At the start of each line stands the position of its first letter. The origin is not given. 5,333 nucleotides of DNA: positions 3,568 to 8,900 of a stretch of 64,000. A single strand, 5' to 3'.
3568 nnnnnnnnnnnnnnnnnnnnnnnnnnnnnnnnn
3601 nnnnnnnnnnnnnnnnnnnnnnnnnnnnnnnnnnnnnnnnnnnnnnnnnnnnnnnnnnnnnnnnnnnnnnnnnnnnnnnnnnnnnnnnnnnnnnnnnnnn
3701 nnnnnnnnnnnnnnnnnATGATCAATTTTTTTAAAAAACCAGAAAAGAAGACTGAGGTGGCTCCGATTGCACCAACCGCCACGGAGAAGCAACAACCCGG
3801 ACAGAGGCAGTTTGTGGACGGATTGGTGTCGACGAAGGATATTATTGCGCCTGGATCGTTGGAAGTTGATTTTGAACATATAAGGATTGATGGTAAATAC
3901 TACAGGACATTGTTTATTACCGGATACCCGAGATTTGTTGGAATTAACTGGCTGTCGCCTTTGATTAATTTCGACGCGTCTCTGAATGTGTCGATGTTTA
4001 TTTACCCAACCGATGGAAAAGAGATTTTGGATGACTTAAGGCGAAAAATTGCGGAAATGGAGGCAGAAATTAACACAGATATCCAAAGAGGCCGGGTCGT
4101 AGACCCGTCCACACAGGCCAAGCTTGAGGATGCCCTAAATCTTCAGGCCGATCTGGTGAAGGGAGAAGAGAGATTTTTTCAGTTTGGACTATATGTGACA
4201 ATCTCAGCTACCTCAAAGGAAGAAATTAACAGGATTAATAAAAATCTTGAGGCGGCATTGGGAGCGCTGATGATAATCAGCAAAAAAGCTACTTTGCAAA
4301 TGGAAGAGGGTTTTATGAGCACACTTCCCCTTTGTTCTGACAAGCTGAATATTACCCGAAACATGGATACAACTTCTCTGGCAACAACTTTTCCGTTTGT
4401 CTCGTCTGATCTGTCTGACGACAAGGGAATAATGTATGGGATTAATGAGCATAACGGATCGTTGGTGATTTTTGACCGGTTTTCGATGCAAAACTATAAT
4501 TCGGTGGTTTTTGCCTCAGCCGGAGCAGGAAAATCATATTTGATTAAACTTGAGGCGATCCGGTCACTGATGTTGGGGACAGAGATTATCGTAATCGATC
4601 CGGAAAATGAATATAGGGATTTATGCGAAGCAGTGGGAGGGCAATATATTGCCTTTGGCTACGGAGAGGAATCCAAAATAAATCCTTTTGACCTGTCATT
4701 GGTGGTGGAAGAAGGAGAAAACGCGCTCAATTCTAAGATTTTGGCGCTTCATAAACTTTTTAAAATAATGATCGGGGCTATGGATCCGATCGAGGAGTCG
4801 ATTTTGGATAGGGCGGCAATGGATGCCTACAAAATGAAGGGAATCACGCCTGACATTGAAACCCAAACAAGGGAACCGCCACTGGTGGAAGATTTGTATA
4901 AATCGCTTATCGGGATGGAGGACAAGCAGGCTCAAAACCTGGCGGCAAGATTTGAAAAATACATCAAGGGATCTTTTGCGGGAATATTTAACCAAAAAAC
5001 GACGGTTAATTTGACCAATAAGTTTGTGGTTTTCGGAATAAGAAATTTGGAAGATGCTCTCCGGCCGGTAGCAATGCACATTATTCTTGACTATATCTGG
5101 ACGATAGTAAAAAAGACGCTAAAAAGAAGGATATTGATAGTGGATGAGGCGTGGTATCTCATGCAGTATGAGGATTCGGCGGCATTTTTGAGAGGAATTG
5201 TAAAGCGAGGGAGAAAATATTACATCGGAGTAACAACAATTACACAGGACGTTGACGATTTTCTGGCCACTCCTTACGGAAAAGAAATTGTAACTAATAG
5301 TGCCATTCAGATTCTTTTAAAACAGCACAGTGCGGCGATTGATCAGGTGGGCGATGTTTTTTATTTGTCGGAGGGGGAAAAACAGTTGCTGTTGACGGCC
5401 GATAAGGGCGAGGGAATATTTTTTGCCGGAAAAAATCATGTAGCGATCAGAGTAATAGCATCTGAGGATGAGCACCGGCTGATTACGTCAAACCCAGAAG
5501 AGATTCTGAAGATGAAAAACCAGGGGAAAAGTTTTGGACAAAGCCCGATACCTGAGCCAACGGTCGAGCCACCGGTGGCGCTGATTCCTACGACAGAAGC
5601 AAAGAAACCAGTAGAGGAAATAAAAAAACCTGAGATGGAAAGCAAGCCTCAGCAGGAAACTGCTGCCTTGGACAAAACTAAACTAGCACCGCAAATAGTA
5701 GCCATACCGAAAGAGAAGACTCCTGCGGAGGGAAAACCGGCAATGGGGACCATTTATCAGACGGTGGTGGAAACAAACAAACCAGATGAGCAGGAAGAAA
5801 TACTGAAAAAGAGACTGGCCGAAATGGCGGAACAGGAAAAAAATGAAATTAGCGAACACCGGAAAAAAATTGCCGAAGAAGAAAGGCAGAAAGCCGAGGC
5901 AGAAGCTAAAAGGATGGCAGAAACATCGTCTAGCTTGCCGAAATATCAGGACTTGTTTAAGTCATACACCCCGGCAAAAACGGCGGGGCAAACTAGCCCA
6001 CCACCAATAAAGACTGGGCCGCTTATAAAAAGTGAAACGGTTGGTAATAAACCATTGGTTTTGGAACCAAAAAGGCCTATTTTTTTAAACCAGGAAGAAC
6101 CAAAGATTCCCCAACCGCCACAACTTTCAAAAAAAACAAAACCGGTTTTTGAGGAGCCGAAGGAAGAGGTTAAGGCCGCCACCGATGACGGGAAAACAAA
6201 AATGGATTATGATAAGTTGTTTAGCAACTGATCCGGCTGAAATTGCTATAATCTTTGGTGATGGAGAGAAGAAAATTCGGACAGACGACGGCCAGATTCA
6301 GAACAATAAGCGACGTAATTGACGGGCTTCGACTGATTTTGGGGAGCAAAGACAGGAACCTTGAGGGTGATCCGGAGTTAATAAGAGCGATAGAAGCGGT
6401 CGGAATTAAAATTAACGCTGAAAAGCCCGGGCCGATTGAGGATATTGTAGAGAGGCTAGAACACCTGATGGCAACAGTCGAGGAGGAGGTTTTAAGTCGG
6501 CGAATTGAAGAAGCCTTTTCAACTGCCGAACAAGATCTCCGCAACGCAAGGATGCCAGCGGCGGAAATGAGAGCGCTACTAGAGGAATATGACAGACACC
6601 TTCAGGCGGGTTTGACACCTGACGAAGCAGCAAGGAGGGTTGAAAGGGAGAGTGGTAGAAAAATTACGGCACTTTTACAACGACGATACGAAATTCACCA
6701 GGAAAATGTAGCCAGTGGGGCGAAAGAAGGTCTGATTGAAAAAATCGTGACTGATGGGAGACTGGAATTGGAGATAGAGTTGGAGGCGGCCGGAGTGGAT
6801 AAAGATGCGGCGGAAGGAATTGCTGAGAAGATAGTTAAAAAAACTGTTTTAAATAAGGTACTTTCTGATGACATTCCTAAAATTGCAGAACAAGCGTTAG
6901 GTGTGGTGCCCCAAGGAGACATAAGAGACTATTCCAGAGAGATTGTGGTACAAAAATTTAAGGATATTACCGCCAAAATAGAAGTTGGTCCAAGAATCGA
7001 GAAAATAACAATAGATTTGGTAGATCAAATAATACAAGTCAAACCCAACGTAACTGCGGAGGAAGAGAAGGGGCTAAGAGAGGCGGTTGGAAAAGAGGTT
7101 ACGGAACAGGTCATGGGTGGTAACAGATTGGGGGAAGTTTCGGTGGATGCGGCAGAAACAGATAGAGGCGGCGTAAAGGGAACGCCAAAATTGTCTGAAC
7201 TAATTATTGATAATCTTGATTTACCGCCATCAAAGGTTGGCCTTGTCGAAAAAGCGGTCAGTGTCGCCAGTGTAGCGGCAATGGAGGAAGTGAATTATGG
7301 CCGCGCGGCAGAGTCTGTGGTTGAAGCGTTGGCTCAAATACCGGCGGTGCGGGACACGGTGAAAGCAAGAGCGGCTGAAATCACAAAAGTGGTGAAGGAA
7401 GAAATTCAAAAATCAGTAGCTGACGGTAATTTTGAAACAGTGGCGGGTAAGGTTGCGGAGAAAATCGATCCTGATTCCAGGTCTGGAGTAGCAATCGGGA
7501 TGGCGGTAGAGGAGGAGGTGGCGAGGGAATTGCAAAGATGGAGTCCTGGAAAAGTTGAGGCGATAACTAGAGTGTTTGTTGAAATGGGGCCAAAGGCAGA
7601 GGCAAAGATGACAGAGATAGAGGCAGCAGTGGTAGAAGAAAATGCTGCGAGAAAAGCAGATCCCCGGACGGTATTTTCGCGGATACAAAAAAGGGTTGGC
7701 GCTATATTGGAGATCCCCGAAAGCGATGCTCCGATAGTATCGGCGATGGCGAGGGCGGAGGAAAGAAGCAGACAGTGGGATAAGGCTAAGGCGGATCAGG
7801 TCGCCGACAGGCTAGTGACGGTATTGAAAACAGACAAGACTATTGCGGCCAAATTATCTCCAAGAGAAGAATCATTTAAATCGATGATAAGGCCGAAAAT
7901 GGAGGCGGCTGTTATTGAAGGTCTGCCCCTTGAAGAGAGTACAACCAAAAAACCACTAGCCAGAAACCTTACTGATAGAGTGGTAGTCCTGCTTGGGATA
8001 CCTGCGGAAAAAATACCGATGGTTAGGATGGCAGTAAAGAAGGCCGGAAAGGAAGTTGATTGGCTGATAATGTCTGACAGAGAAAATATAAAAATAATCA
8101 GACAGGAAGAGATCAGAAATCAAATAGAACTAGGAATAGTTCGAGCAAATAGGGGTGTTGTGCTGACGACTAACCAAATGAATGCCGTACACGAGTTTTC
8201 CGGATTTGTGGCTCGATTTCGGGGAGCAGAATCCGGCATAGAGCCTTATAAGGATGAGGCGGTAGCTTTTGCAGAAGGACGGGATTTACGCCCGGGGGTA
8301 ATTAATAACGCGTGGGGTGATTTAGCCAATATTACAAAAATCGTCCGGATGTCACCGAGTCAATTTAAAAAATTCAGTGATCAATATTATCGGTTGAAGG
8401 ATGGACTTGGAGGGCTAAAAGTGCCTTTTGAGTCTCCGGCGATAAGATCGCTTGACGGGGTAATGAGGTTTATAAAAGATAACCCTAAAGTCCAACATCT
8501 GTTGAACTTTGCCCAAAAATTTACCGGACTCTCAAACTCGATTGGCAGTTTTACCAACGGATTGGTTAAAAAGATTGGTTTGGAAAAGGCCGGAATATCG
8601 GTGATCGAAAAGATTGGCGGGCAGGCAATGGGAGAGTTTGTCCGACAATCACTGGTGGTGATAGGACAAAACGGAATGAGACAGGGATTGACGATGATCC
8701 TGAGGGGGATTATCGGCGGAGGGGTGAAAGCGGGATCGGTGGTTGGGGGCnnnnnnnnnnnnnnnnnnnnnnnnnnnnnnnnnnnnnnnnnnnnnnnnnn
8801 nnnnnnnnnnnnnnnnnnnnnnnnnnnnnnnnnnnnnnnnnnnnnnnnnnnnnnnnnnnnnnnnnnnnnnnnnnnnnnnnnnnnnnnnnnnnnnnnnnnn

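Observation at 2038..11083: T4SS-like locus I: PrgI/VirB3-like, duplicated VirB4 N-domain, VirB4 ATPase with a 240-aa low-complexity tail, and a 1144-aa TM-anchored M23 peptidoglycan hydrolase; no relaxase or coupling protein in the window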

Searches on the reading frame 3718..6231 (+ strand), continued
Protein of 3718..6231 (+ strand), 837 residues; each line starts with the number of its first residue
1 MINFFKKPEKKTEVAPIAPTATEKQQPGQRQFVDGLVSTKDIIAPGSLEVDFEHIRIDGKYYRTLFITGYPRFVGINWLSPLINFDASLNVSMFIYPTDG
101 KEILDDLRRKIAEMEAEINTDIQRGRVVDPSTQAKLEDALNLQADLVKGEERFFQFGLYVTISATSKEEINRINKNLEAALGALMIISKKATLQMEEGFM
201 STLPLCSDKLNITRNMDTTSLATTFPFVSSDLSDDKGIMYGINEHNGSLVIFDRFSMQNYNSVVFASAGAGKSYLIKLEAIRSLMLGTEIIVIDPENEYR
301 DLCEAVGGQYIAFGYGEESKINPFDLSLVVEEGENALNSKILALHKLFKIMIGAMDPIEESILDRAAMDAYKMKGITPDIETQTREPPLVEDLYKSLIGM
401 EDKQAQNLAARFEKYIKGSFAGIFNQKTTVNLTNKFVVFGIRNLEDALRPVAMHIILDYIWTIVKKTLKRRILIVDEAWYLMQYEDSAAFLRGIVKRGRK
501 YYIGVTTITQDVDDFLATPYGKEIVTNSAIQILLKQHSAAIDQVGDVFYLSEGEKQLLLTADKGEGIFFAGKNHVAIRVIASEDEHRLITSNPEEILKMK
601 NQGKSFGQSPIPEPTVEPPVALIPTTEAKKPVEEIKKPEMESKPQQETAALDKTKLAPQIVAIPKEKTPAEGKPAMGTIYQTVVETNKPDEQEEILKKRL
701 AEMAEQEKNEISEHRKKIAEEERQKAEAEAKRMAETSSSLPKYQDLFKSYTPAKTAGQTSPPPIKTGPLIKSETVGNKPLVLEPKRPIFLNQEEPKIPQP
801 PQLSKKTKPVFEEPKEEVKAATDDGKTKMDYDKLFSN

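Call 17: find_encoding_contigs(protein=P0090, flank=10000, max_places=2)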
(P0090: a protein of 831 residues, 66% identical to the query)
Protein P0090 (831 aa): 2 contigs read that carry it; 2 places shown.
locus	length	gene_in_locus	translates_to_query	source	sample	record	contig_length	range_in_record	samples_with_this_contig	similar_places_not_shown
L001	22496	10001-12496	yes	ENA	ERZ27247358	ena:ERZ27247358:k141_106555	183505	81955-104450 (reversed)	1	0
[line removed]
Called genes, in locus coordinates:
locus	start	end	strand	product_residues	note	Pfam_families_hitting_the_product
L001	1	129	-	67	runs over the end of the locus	-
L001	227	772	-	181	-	-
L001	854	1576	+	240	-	PF01966:HD (weak)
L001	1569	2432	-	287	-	PF01149:Fapy_DNA_glyco, PF06831:H2TH, PF06827:zf-FPG_IleRS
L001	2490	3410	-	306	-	-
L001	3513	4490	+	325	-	PF00890:FAD_binding_2 (weak), PF01134:GIDA (faint), PF01266:DAO (faint), PF07992:Pyr_redox_2, PF12831:FAD_oxidored (weak), PF13450:NAD_binding_8 (weak), PF13738:Pyr_redox_3, PF00070:Pyr_redox, +3 more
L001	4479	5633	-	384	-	PF13439:Glyco_transf_4 (weak), PF20706:GT4-conflict (weak), PF00534:Glycos_transf_1, PF13692:Glyco_trans_1_4, PF13524:Glyco_trans_1_2 (weak)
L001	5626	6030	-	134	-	PF01850:PIN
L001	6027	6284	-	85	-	PF04014:MazE_antitoxin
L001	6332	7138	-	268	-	PF02739:5_3_exonuc_N, PF01367:5_3_exonuc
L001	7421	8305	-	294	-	PF00892:EamA, PF03151:TPT (weak), PF00892:EamA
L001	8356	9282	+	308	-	PF12666:PrgI (weak)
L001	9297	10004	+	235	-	PF26593:TraC-like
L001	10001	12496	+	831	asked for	PF01935:DUF87 (weak), PF12846:AAA_10, PF19044:P-loop_TraG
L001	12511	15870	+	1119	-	PF13529:Peptidase_C39_2 (weak)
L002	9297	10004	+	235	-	PF26593:TraC-like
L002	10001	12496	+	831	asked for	PF01935:DUF87 (weak), PF12846:AAA_10, PF19044:P-loop_TraG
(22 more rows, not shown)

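Call 29: search_solved_structures(query=window:3718-6231:+, max_evalue=0.001, show_alignments=0)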
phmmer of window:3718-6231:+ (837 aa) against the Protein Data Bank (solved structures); distinct sequences matched with E-value up to 0.001: 1.
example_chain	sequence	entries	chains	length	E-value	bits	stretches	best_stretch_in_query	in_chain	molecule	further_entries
4ag5_A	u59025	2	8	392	6.5e-49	169.9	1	229-590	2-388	TYPE IV SECRETORY PATHWAY VIRB4 COMPONENTS-LIKE PROTEIN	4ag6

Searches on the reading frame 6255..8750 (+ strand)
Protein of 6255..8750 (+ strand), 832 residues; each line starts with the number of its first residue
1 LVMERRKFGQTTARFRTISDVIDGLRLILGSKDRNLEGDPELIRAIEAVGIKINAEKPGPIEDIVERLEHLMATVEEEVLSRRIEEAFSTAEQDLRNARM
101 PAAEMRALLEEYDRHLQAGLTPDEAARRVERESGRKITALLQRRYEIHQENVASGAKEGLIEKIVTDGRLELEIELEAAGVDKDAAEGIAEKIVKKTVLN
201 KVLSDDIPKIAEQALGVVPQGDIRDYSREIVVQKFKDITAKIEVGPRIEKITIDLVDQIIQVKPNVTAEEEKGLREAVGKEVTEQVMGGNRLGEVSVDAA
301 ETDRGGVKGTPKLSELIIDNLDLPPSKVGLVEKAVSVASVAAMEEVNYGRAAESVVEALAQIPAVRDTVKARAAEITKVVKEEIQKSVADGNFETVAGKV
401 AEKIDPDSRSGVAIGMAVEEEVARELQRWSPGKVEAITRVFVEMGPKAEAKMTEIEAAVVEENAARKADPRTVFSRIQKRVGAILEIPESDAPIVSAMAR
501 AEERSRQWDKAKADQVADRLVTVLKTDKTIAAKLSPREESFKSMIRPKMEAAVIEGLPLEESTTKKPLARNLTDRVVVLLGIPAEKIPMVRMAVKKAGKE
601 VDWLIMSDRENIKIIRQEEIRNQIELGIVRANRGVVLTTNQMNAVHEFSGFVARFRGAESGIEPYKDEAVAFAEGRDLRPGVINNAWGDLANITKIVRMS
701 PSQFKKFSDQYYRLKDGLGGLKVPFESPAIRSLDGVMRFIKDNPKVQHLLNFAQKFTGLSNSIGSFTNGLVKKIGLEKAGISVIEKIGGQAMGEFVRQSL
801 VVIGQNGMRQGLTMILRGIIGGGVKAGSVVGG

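Call 66: search_protein_representatives(protein=window:6255-8750:+)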
Query: 832 residues. Proteins with E-value up to 0.001 (for the whole library): 78; up to 1e-10: 58; up to 1e-30: 9. The best 78 are listed.
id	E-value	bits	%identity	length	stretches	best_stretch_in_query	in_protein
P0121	0.0e+00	1750.7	100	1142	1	3-832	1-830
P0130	9.9e-102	358.7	41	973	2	431-829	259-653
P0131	1.5e-37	146.4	29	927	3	512-828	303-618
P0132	1.0e-35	140.4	31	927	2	511-828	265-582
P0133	1.5e-35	139.9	28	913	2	512-832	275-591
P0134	5.6e-35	138.0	29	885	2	512-829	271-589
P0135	4.1e-34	135.1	37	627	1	584-829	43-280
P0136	6.7e-34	134.4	28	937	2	381-828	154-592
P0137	1.0e-33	133.7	30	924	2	589-829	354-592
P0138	3.3e-27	112.3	30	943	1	510-832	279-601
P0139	3.3e-27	112.3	31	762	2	598-829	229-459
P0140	4.2e-27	111.9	31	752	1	502-831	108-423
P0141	6.9e-26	107.9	31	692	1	593-828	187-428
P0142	2.3e-25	106.1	27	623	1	513-831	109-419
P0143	1.9e-24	103.2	32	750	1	594-830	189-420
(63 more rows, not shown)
